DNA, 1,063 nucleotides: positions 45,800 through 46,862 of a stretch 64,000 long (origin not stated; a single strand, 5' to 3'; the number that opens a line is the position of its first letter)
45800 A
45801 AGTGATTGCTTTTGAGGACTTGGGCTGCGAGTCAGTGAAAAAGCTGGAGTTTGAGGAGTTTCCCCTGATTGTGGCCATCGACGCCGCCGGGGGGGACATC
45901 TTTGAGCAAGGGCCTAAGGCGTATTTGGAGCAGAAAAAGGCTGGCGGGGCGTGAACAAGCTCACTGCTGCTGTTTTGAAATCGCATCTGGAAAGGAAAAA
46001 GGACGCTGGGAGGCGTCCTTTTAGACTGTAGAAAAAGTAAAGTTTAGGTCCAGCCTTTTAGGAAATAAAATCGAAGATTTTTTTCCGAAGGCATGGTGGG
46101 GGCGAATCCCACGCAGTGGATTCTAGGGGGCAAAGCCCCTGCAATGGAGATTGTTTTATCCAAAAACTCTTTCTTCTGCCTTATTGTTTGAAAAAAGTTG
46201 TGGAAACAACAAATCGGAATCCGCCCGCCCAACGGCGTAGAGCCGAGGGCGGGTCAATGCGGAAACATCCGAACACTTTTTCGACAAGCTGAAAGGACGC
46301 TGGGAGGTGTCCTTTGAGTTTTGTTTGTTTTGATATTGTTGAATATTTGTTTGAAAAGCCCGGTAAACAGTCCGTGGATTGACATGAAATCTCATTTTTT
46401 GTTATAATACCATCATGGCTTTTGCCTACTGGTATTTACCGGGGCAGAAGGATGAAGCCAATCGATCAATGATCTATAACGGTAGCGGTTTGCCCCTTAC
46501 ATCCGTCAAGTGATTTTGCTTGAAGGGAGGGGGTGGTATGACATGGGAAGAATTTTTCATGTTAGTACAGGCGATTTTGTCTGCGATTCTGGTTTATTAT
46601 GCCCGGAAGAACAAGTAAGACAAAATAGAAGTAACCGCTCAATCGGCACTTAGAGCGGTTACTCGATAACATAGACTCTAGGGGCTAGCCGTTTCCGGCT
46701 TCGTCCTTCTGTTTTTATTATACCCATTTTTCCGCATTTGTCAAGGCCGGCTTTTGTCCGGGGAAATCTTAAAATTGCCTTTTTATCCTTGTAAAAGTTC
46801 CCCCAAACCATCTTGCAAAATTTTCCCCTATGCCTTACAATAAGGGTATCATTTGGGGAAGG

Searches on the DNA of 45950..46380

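Call 66: search_rna_families(source=window, start=45950, end=46380, threshold=evalue, max_evalue=1)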
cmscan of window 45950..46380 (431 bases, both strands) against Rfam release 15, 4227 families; matches with E-value up to 1: 0.
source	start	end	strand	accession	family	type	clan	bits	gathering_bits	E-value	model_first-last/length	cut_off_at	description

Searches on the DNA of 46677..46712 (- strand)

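Call 56: build_rna_model(alignment_id=A4, structure=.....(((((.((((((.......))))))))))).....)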
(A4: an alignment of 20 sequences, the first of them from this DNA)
Model R2 built from alignment A4 (20 sequences, 40 columns); structure: as given.
model positions 36; base pairs 11; branch points 0; effective number of sequences 20; information 1.043 bits per position. Calibrated on 0.2 Mb of random sequence (short: E-values are rough).
structure used (alignment columns):
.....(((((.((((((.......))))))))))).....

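Call 57: search_with_rna_model(model_id=R2, source=window, max_evalue=10, filters=off, show_alignments=10)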
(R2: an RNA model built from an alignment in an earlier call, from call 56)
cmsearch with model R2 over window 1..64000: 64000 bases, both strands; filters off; matches with E-value up to 10: 42.
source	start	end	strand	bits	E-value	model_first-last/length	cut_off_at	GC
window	46677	46712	-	50.7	4.7e-12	1-36/36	no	0.58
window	19092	19127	-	40.8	2.8e-09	1-36/36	no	0.56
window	54737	54772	+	40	4.7e-09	1-36/36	no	0.53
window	11728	11763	-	36.5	4.4e-08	1-36/36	no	0.44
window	26077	26110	+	35.7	7.3e-08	1-36/36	no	0.5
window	424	468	+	19.9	0.0021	1-36/36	no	0.44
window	26290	26332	-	19.3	0.0031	1-36/36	no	0.51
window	12720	12735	-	12.2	0.31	12-27/36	no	0.56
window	46449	46498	+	12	0.35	6-34/36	no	0.46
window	52490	52508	+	11.2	0.57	1-36/36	no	0.53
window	43548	43586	+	9.9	1.3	1-36/36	no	0.62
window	46142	46179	-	9.5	1.7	1-36/36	no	0.34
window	56492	56530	+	9.5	1.7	1-36/36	no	0.62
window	45995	46023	+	9.5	1.7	1-36/36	no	0.52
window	11505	11548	+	9.5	1.7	1-36/36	no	0.52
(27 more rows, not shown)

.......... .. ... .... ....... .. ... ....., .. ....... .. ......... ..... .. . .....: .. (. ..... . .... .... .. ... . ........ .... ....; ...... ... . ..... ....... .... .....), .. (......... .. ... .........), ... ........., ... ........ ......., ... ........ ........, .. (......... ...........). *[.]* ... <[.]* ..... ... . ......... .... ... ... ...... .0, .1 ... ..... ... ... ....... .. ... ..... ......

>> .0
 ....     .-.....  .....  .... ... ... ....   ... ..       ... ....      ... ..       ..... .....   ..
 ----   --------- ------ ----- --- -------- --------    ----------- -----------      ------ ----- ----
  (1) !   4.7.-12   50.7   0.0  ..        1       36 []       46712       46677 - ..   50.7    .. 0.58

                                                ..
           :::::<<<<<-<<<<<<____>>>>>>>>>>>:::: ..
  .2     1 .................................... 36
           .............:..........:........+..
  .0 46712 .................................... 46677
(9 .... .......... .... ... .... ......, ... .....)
